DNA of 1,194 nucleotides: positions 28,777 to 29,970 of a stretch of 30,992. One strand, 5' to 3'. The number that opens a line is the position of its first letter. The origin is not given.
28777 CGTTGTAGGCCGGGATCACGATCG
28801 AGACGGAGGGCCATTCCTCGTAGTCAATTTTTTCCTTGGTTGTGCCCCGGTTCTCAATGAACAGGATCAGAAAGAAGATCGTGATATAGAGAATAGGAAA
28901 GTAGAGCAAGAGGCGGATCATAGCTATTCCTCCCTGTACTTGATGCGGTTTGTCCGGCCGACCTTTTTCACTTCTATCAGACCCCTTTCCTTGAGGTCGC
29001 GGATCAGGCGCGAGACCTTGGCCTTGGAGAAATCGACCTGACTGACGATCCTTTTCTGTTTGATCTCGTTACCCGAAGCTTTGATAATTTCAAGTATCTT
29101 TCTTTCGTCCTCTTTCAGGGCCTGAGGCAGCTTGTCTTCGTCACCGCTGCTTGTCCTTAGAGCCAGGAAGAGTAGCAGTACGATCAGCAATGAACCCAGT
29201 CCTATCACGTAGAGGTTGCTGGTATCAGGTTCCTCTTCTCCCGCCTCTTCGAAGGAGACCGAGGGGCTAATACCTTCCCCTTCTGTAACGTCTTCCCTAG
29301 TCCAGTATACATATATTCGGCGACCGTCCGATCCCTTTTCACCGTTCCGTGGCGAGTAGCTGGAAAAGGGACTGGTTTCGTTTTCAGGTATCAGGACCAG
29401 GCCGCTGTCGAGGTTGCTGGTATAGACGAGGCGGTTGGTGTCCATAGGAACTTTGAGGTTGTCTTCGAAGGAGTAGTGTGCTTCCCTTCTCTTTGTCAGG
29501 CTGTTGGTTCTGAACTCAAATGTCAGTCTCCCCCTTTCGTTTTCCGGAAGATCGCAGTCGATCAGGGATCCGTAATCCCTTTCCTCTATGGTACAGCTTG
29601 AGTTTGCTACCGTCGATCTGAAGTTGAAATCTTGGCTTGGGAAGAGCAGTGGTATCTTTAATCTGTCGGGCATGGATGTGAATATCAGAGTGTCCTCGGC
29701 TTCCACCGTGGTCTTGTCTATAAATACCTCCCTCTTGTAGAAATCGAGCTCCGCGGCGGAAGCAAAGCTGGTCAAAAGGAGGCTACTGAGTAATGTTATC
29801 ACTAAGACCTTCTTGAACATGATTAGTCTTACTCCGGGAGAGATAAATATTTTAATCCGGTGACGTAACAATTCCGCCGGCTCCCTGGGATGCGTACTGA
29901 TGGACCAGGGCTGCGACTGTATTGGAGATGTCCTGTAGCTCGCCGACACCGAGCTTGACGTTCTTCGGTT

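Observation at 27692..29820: Transmembrane winged-helix protein with a large extracytoplasmic domain, coupled (2-nt gap) to a processive GT2 polysaccharide synthase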

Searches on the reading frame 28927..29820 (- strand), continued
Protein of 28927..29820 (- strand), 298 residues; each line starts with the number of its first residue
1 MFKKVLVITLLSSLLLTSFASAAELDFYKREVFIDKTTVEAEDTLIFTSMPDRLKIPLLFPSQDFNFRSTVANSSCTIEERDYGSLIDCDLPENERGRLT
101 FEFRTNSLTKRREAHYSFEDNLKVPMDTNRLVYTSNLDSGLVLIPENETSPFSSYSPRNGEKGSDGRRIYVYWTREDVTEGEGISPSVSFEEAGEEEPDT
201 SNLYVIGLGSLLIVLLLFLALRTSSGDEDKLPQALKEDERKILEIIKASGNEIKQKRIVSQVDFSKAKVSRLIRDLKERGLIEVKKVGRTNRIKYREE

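Call 22: search_solved_structures(query=A1, max_evalue=10, show_alignments=2)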
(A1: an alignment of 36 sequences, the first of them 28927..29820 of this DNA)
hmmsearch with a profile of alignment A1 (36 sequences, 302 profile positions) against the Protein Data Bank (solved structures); distinct sequences matched with E-value up to 10: 7.
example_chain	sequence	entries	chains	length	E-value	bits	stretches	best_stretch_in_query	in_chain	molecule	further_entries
8qag_A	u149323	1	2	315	0.059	15.8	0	189-241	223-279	sc-CC-6-95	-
6cmv_A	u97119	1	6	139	0.059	15.8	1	227-290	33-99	Transcriptional regulator Lrs14-like protein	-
7bhy_A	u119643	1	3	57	0.53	12.6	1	252-285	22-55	Deoxyribonucleoside regulator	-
8kde_3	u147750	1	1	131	0.82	12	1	267-291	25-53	Photosystem II repair factor 1 (PRF1)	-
9m2f_R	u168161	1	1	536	1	11.7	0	114-177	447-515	Neuropeptide FF receptor 1,Neuropeptide FF receptor 1,Lgbit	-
7sny_A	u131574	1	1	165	1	11.7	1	113-178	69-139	Oplophorus-luciferin 2-monooxygenase catalytic subunit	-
7snx_A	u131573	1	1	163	1.1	11.6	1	113-177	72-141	Oplophorus-luciferin 2-monooxygenase catalytic subunit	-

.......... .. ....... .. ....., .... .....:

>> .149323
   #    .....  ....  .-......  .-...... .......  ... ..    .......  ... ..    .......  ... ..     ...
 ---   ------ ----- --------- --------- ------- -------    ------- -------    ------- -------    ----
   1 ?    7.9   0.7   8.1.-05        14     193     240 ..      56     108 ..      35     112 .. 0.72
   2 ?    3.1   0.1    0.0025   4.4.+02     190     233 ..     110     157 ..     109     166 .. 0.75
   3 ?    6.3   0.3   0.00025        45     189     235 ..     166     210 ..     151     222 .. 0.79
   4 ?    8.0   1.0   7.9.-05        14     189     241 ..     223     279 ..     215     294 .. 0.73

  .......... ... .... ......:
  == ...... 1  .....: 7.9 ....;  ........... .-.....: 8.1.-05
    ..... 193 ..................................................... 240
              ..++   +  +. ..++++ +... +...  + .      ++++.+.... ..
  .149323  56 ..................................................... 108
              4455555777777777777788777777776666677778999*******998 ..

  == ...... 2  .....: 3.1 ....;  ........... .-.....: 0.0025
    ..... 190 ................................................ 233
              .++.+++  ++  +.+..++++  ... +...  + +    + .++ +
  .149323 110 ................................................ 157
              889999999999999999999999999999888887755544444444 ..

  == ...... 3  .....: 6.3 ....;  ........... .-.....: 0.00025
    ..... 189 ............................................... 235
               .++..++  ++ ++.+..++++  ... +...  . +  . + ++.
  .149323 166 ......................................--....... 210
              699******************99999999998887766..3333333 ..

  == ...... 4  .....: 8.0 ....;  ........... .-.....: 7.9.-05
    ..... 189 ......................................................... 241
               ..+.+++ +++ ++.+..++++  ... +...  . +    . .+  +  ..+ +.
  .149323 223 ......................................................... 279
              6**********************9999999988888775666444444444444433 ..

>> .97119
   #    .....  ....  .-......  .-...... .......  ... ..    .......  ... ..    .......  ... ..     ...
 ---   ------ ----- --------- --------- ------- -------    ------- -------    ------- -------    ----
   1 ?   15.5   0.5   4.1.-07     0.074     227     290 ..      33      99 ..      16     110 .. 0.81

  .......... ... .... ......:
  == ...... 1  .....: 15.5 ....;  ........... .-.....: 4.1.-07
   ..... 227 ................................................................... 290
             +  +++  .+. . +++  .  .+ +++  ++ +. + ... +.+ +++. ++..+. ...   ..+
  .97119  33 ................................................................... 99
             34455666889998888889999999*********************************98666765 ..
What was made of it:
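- Closest known: Lrs14 / MarR / TrmB-type archaeal wHTH regulators. Same: It is the best solved-structure sequence match (call 22).
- Tried and rejected: Only a weak Lrs14-like wHTH match appeared (call 22).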

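Call 79: find_encoding_contigs(protein=P0005, flank=7000, max_places=2)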
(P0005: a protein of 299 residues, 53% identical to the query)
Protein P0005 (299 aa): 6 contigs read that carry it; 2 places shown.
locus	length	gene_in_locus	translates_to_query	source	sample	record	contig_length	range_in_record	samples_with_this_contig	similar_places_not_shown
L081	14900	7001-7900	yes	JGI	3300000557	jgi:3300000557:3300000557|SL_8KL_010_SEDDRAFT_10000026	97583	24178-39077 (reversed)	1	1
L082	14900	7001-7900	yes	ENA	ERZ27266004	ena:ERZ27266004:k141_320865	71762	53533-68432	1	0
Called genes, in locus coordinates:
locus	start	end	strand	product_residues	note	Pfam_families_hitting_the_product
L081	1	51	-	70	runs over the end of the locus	-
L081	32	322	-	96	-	-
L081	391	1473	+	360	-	PF09376:NurA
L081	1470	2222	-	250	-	PF00149:Metallophos (weak)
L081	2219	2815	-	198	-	PF00149:Metallophos, PF12850:Metallophos_2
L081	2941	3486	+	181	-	-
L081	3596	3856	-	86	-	-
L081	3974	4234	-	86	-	-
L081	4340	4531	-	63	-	-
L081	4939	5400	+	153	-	-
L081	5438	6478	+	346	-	PF13353:Fer4_12 (weak), PF04055:Radical_SAM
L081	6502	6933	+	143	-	PF27325:MJ0538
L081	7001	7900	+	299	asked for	PF24034:DUF7343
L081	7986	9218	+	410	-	-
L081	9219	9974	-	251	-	PF08241:Methyltransf_11, PF13489:Methyltransf_23, PF08242:Methyltransf_12 (weak), PF13649:Methyltransf_25, PF13847:Methyltransf_31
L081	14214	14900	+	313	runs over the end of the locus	PF04122:CW_binding_2 (weak), PF24034:DUF7343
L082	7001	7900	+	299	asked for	PF24034:DUF7343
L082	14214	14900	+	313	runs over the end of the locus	PF04122:CW_binding_2 (weak), PF24034:DUF7343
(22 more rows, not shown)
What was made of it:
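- In another relative a Wzx/polymerase/GT4 glycan cluster follows the regulator (call 79), so some link to surface glycans recurs.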

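Call 80: find_encoding_contigs(protein=P0012, flank=7000, max_places=2)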
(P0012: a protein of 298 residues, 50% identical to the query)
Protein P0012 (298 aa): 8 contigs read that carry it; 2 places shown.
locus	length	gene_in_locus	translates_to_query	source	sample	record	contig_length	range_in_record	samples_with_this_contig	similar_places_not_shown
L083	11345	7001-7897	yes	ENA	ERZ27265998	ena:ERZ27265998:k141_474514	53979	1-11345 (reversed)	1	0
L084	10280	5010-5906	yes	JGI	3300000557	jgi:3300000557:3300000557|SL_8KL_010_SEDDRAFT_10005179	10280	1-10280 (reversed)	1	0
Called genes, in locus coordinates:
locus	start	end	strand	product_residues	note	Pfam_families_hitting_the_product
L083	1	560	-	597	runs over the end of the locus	PF00437:T2SSE, PF27713:UCP018868 (weak)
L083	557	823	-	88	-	-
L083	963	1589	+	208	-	PF28533:DUF8429 (weak)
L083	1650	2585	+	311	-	PF18998:Flg_new_2 (weak)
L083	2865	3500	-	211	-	-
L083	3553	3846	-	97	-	-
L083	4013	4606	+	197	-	-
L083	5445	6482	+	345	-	PF04055:Radical_SAM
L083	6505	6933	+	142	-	PF27325:MJ0538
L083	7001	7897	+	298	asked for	PF24034:DUF7343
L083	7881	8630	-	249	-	-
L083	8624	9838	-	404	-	PF00535:Glycos_transf_2, PF10111:Glyco_tranf_2_2 (weak), PF13641:Glyco_tranf_2_3, PF13506:Glyco_transf_21 (faint), PF13632:Glyco_trans_2_3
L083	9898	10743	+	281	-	-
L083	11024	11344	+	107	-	?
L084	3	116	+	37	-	?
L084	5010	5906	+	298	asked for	PF24034:DUF7343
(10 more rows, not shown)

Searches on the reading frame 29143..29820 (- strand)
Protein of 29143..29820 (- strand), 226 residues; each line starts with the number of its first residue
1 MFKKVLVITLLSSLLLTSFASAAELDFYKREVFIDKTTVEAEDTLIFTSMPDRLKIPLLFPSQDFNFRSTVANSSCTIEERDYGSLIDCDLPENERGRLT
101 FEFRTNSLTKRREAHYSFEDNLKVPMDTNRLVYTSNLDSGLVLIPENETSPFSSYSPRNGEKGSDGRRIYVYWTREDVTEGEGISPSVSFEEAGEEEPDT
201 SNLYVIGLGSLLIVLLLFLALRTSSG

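Call 37: search_protein_representatives(alignment_id=A2)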
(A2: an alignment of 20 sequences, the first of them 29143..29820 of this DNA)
Query: 20 sequences, 228 profile positions. Proteins with E-value up to 0.001 (for the whole library): 873; up to 1e-10: 486; up to 1e-30: 109. The best 150 are listed.
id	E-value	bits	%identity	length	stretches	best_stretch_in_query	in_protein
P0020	3.8e-75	268.5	-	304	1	1-228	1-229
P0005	3.7e-72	258.8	-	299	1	1-227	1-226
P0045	9.9e-61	221.4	-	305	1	5-227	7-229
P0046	4.3e-60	219.3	-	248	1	1-227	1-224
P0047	4.4e-58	212.7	-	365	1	19-227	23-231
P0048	4.9e-57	209.3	-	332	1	1-227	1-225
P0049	7.7e-56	205.4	-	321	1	1-227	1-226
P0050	6.3e-55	202.4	-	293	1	14-224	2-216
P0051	8.5e-55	202.0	-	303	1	7-222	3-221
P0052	1.2e-53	198.3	-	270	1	30-226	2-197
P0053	1.5e-53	197.9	-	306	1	1-227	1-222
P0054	1.7e-52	194.4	-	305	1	1-227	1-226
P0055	3.0e-52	193.6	-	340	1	6-227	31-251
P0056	1.1e-51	191.8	-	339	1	1-226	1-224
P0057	1.9e-51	191.0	-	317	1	8-226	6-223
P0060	3.2e-50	187.0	-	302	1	1-225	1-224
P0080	9.2e-45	169.1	-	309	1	1-227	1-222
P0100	4.6e-38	147.2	-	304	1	1-224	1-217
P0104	1.2e-36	142.6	-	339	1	6-225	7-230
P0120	3.5e-34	134.5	-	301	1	10-224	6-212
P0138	1.3e-31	126.1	-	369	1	1-225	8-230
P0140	1.7e-31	125.7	-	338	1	15-227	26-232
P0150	9.0e-31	123.4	-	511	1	1-228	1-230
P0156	1.6e-30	122.6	-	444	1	1-227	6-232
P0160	4.0e-30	121.2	-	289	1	1-225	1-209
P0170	1.2e-29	119.6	-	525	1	3-227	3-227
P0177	6.2e-29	117.4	-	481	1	4-228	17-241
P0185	2.4e-28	115.4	-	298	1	32-223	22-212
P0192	7.5e-28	113.8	-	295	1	6-225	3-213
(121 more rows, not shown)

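Call 38: search_protein_families(library=pfam, proteins=[P0150, P0156, P0170, P0177, P0047, P0138, P0055, P0104, P0192, P0160], max_evalue=0.001)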
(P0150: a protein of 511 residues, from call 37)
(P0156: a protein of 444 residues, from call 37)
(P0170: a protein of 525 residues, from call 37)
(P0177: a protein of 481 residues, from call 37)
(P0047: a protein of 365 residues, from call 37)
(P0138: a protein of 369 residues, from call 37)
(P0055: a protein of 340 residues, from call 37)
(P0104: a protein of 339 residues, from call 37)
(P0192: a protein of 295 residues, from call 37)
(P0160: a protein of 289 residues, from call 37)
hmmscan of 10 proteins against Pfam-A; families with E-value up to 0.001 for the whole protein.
P0150 (511 aa): 3 families
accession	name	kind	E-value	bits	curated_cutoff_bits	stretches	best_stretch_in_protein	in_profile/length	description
PF24034.1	DUF7343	-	1e-12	48.2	27.6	1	239-297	2-60/62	Domain of unknown function (DUF7343)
PF01978.25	TrmB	-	1e-05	25.7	25.6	1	239-289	6-56/68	Sugar-specific transcriptional regulator TrmB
PF12802.13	MarR_2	-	7.8e-05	23.2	27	1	239-287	3-52/61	MarR family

P0156 (444 aa): 5 families
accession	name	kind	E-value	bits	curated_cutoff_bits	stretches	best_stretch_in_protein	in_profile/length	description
PF24034.1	DUF7343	-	1.6e-12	47.5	27.6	1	244-300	3-59/62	Domain of unknown function (DUF7343)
PF12802.13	MarR_2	-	6.9e-06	26.6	27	1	243-291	3-52/61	MarR family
PF01978.25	TrmB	-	5.8e-05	23.3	25.6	1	243-295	6-58/68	Sugar-specific transcriptional regulator TrmB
PF09339.16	HTH_IclR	-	0.0003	20.9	22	1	251-291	9-50/52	IclR helix-turn-helix domain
PF13412.12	HTH_24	-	0.00046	20.1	21.9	1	244-290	2-48/48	Winged helix-turn-helix DNA-binding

P0170 (525 aa): 2 families
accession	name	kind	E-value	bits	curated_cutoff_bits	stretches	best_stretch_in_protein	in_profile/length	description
PF24034.1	DUF7343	-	3.5e-08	33.6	27.6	1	253-296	18-61/62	Domain of unknown function (DUF7343)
PF12802.13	MarR_2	-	0.00017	22.1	27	1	248-286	14-53/61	MarR family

P0177 (481 aa): 2 families
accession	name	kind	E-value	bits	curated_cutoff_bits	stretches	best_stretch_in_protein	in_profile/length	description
PF24034.1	DUF7343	-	8.5e-12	45.2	27.6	1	255-312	3-61/62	Domain of unknown function (DUF7343)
PF12802.13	MarR_2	-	9.6e-05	22.9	27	1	253-299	3-50/61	MarR family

P0047 (365 aa): 3 families
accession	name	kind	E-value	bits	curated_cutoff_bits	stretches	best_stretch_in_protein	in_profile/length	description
PF24034.1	DUF7343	-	6.3e-13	48.8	27.6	1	243-303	1-61/62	Domain of unknown function (DUF7343)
PF12802.13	MarR_2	-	6.5e-05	23.4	27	1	255-296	15-56/61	MarR family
PF01978.25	TrmB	-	0.00088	19.5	25.6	0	257-302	19-62/68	Sugar-specific transcriptional regulator TrmB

P0138 (369 aa): 9 families
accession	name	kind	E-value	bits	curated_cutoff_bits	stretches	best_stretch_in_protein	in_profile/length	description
PF24034.1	DUF7343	-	1.4e-11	44.5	27.6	1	306-363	4-60/62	Domain of unknown function (DUF7343)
PF13412.12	HTH_24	-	1.7e-11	44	21.9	1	304-351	1-47/48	Winged helix-turn-helix DNA-binding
PF12802.13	MarR_2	-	1.5e-07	31.9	27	1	311-357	10-56/61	MarR family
PF01047.28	MarR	-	4.1e-07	30.2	24.6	1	311-356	8-52/59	MarR family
PF01978.25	TrmB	-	3.1e-05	24.2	25.6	1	306-363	8-63/68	Sugar-specific transcriptional regulator TrmB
PF08784.17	RPA_C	-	5.4e-05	24.3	22.6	1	288-347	35-95/106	Replication protein A C terminal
PF01325.25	Fe_dep_repress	-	8.7e-05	23.1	26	1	307-354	9-55/60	Iron dependent repressor, N-terminal DNA binding domain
PF08279.18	HTH_11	-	0.00029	21.1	25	1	309-348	3-42/55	HTH domain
PF13463.12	HTH_27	-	0.00087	20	22.2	0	308-354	5-49/68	Winged helix DNA-binding domain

P0055 (340 aa): 1 family
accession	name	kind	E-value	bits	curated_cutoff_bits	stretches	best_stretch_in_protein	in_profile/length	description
PF24034.1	DUF7343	-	3.7e-15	55.9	27.6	1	267-326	2-61/62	Domain of unknown function (DUF7343)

P0104 (339 aa): 1 family
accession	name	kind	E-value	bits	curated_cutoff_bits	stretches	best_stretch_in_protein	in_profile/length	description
PF24034.1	DUF7343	-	3.7e-16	59.2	27.6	1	251-310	2-61/62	Domain of unknown function (DUF7343)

P0192 (295 aa): 3 families
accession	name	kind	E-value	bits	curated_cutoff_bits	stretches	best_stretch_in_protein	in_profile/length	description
PF24034.1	DUF7343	-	2.7e-12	46.8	27.6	1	228-286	2-60/62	Domain of unknown function (DUF7343)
PF01978.25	TrmB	-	2.5e-05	24.5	25.6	1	227-279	6-57/68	Sugar-specific transcriptional regulator TrmB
PF12802.13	MarR_2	-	4.9e-05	23.8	27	1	239-278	14-54/61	MarR family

P0160 (289 aa): 4 families
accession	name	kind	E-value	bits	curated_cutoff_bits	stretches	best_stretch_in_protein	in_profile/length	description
PF24034.1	DUF7343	-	2.6e-15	56.5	27.6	1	222-281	2-61/62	Domain of unknown function (DUF7343)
PF01978.25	TrmB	-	4.6e-06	26.8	25.6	1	221-285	6-67/68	Sugar-specific transcriptional regulator TrmB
PF12802.13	MarR_2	-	4.7e-05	23.9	27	1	234-272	16-54/61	MarR family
PF09339.16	HTH_IclR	-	0.00057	20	22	0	227-269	7-49/52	IclR helix-turn-helix domain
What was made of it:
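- The two halves are therefore an obligate combination (calls 37, 38).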

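Call 39: list_cluster_members(proteins=[P0045, P0060, P0080, P0100, P0120, P0140, P0160, P0170, P0185, P0192])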
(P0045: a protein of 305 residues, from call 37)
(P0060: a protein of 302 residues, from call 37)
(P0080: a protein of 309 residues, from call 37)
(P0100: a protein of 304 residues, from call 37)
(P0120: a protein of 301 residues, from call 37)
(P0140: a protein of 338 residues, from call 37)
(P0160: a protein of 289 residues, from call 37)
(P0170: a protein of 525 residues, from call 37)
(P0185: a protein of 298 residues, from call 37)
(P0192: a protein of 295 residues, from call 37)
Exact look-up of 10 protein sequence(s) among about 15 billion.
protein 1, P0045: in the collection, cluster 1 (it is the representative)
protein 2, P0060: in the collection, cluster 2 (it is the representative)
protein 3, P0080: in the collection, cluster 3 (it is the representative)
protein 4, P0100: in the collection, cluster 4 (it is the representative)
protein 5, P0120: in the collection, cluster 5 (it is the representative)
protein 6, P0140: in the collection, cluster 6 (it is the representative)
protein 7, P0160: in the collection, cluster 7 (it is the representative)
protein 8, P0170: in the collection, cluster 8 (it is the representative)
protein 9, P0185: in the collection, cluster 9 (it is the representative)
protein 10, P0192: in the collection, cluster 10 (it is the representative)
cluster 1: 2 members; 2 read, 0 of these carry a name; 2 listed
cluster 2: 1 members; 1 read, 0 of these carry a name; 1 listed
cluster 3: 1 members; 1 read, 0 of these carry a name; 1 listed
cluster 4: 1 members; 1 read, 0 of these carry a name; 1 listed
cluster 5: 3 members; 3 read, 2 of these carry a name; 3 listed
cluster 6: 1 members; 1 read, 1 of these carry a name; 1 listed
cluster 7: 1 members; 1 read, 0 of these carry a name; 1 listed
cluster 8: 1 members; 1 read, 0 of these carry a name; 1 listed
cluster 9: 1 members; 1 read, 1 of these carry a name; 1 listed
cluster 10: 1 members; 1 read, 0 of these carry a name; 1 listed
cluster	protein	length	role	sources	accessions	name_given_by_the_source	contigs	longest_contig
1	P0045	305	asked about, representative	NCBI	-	-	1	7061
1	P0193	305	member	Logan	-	-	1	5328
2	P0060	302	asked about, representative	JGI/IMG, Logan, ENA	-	-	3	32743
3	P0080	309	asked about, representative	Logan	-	-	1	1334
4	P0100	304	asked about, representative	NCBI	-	-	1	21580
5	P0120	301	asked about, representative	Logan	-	-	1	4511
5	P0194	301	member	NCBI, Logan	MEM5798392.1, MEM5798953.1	MAG: MarR family transcriptional regulator [Candidatus Aenigmatarchaeota archaeon]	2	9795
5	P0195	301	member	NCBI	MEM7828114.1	MAG: MarR family transcriptional regulator, partial [Candidatus Aenigmatarchaeota ...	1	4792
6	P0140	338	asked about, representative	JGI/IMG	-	uncharacterized membrane protein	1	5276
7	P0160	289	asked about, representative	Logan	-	-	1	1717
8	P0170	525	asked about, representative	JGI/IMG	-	-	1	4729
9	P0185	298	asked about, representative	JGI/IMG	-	hypothetical protein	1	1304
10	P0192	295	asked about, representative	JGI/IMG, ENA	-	-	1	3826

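Call 44: search_protein_families(library=pfam, alignment_id=A2, max_evalue=10)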
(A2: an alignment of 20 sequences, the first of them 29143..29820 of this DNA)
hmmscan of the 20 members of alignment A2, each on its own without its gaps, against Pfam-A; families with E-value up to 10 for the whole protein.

A. member 1, window:29143-29820:- (226 aa): 0 families

B. families by the number of members that match (of 20 scanned): 15 families
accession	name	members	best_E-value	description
PF00746.26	Gram_pos_anchor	1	0.0032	LPXTG cell wall anchor motif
PF09716.15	ETRAMP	1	0.026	Malarial early transcribed membrane protein (ETRAMP)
PF23031.1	GBD_ELAPOR1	1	0.029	ELAPOR1-like, galactose binding domain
PF11280.13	DUF3081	1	0.061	Protein of unknown function (DUF3081)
PF21744.3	BAHCC1-like_Tudor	1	0.079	BAHCC1-like, Tudor domain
PF21314.2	TM_ErbB1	1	0.088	Epidermal growth factor receptor transmembrane-juxtamembrane segment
PF07074.17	TRAP-gamma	1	0.098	Translocon-associated protein, gamma subunit (TRAP-gamma)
PF12384.13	Peptidase_A2B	1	0.16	Ty3 transposon peptidase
PF02448.20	L71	1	0.17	L71 family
PF11033.13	ComJ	1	0.2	Competence protein J (ComJ)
PF24796.1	WDR55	1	0.2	WDR55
PF07666.16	MpPF26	1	0.3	M penetrans paralogue family 26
PF00668.25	Condensation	1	0.53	Condensation domain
PF04956.18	TrbC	1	1.7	TrbC/VIRB2 pilin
PF19470.4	DUF6007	1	2.2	Family of unknown function (DUF6007)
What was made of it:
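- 29227..29751 (-): Extracytoplasmic beta-sandwich domain, residues 24-198. It carries invariant C76/C89 and the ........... motif and matches no Pfam family. No Pfam hit at E<=10 (call 44).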
